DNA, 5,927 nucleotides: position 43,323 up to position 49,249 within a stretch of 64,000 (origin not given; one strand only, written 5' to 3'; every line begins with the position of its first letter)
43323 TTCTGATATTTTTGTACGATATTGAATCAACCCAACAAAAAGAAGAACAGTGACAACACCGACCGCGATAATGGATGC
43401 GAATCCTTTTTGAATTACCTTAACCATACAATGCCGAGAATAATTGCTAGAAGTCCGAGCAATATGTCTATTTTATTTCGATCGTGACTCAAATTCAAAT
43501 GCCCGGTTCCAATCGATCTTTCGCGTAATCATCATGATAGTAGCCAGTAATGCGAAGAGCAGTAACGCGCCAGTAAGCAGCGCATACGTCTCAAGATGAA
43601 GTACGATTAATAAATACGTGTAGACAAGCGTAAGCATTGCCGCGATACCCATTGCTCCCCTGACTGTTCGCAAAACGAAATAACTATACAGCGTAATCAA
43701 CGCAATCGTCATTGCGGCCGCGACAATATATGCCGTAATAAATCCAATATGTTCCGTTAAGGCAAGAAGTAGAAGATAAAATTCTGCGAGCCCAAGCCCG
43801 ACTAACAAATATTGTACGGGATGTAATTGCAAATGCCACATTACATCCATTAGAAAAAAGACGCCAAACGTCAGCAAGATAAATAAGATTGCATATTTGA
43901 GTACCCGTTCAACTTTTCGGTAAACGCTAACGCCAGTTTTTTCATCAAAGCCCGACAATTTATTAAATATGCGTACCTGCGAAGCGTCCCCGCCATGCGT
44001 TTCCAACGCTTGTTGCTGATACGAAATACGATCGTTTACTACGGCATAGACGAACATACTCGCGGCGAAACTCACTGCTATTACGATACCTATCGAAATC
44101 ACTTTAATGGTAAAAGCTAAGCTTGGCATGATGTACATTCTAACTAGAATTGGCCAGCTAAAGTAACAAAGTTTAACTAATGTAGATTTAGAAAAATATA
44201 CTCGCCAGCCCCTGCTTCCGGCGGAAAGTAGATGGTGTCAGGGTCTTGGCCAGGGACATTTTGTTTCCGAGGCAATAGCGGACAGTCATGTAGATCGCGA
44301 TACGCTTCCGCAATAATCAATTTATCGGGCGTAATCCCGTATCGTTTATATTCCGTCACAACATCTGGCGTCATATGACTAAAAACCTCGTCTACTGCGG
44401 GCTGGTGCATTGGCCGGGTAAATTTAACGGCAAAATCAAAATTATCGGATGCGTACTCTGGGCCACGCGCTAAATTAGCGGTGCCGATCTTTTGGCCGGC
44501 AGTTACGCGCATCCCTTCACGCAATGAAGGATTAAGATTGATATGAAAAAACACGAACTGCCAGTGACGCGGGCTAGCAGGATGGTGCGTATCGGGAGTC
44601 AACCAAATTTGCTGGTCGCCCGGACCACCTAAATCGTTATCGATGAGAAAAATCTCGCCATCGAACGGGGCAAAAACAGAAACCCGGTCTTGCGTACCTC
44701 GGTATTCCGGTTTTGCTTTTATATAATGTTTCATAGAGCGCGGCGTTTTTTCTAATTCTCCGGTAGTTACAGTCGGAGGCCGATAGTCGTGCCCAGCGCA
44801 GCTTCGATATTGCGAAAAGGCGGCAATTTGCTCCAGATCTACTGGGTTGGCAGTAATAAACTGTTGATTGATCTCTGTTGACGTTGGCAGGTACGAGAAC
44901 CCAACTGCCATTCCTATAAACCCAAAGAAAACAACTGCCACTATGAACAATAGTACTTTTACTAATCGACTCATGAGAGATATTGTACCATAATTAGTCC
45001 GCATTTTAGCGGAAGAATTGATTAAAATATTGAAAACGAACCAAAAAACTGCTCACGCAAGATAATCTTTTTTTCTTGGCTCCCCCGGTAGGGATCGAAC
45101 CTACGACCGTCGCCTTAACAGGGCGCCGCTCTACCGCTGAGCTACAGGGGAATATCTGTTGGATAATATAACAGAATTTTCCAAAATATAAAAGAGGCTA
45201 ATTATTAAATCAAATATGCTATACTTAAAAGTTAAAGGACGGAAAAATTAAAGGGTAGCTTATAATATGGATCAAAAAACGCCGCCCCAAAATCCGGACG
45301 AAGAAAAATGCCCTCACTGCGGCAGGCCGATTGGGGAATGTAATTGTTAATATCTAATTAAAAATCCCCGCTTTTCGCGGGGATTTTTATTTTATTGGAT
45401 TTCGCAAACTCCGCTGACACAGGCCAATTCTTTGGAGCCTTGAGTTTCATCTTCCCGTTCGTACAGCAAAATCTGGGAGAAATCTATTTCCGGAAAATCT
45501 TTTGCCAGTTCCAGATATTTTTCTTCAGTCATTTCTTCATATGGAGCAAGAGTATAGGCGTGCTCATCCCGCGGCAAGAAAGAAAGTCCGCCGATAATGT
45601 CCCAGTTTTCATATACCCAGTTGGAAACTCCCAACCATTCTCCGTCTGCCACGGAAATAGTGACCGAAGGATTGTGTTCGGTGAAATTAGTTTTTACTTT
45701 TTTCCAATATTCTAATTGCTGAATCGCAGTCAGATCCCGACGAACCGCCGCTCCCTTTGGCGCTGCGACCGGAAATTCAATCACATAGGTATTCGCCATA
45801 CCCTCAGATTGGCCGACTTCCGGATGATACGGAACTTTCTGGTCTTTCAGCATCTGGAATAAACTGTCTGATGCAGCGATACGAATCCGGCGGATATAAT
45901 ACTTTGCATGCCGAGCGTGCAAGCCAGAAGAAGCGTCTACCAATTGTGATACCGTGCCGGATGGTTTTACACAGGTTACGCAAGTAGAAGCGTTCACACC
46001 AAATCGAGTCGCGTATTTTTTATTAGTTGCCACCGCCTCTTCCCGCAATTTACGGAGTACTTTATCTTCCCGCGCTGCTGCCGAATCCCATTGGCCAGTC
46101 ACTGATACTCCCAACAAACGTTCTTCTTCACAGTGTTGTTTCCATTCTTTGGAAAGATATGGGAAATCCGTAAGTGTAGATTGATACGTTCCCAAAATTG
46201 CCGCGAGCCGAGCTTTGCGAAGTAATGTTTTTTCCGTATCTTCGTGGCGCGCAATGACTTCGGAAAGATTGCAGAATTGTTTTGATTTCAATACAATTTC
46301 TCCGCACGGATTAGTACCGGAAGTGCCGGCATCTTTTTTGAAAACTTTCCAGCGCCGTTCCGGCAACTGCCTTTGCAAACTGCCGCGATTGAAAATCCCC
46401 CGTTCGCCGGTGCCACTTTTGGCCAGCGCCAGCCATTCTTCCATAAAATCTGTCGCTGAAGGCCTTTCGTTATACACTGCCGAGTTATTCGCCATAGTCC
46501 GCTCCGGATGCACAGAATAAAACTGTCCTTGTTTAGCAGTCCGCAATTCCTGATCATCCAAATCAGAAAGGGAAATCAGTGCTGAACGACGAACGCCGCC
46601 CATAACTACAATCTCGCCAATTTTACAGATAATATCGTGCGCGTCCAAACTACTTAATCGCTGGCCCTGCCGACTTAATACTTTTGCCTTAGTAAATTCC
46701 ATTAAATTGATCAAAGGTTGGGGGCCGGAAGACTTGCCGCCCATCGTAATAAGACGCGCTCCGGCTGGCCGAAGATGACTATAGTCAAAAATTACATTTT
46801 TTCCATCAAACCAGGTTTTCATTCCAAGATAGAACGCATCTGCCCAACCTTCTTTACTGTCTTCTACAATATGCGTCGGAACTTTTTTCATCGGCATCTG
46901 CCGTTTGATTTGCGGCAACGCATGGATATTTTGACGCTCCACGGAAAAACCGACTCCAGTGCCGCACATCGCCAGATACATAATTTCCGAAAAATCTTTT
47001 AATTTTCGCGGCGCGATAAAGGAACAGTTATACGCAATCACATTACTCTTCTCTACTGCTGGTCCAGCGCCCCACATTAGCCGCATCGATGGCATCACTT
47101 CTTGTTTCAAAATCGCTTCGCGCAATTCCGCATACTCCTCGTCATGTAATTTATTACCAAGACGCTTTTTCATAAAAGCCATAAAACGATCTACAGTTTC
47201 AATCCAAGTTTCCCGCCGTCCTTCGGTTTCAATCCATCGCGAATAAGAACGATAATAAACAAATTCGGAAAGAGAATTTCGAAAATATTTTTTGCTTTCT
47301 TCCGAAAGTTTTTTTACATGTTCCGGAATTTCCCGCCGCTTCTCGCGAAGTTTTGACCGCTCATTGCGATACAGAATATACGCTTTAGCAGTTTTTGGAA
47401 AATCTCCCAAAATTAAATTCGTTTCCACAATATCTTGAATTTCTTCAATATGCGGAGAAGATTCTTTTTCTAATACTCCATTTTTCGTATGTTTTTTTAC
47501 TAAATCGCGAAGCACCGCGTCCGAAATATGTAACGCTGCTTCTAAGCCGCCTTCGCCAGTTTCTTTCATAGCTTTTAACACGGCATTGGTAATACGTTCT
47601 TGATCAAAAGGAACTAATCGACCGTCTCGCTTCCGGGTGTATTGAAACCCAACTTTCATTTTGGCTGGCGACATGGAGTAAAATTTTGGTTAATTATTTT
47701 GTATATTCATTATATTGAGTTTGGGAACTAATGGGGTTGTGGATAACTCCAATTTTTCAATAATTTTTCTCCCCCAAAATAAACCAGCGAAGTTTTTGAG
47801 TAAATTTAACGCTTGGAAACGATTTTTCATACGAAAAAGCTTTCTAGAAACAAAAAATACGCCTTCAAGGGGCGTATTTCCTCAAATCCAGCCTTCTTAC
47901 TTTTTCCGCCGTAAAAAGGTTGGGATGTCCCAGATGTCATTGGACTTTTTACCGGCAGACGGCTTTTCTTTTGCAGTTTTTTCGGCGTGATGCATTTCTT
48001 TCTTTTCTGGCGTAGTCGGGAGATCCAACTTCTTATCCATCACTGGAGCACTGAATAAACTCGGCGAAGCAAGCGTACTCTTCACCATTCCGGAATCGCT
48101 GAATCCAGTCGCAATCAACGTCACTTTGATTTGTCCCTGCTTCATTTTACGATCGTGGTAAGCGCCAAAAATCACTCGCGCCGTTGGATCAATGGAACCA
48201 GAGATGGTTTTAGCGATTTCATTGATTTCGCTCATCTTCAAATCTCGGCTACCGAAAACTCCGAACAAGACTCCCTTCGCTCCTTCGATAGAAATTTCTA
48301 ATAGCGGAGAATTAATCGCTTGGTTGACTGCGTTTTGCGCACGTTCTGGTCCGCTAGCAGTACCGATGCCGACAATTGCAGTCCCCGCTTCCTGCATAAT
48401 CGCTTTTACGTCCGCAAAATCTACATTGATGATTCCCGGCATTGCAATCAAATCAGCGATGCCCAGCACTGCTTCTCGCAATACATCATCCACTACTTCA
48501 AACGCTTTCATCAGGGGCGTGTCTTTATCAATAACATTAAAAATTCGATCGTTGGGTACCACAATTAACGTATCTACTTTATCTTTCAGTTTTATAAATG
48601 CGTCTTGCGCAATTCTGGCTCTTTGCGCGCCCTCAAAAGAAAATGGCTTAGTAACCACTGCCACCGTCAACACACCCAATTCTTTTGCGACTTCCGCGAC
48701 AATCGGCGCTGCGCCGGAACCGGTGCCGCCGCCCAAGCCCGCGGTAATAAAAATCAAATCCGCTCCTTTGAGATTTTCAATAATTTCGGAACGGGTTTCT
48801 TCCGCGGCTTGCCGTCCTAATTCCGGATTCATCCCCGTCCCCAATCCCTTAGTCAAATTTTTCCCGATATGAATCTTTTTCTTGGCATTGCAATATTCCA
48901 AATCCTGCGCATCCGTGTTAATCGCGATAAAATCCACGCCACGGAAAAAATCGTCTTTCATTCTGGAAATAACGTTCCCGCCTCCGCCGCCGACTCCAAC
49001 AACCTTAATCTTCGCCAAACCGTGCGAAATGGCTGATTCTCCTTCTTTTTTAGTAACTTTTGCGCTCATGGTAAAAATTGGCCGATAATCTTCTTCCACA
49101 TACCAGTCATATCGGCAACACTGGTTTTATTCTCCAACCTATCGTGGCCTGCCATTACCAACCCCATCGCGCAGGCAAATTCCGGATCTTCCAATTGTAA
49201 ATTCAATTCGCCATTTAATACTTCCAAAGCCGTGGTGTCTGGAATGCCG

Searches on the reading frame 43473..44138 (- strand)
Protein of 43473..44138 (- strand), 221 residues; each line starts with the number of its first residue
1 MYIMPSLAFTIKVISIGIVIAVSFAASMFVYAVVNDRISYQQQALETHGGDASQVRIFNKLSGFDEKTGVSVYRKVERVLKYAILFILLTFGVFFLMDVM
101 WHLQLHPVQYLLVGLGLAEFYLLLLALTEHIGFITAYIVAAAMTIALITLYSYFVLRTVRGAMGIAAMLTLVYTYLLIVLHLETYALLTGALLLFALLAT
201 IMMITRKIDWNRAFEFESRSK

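Call 17: search_protein_families(library=pfam, proteins=[window:43473-44138:-], max_evalue=0.01)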
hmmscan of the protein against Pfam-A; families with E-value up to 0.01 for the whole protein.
window:43473-44138:- (221 aa): 1 family
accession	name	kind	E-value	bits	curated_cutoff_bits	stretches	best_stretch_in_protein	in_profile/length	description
PF06123.17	CreD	-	5.2e-54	184.2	23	1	69-211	286-428/428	Inner membrane protein CreD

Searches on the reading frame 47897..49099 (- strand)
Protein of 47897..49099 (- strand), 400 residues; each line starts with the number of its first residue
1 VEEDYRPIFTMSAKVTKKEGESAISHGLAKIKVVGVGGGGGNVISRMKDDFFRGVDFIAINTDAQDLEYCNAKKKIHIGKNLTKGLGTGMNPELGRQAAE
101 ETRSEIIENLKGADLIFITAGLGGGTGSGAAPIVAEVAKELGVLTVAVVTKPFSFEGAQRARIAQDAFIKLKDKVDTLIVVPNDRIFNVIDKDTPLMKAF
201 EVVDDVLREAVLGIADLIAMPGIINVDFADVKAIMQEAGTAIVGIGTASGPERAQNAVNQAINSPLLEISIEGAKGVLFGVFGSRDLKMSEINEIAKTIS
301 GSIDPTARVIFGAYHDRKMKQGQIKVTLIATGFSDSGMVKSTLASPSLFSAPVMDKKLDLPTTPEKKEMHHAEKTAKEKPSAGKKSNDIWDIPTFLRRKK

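Call 102: search_protein_families(library=pfam, proteins=[window:47897-49099:-], max_evalue=0.00001)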
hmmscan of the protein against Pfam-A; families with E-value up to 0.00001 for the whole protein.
window:47897-49099:- (400 aa): 2 families
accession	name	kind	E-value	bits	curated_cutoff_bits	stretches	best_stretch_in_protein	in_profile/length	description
PF00091.31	Tubulin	-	6.2e-47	160.8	33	1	30-190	1-189/190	Tubulin/FtsZ family, GTPase domain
PF12327.13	FtsZ_C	-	2.6e-29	101.8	27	1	239-333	1-94/95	FtsZ family, C-terminal domain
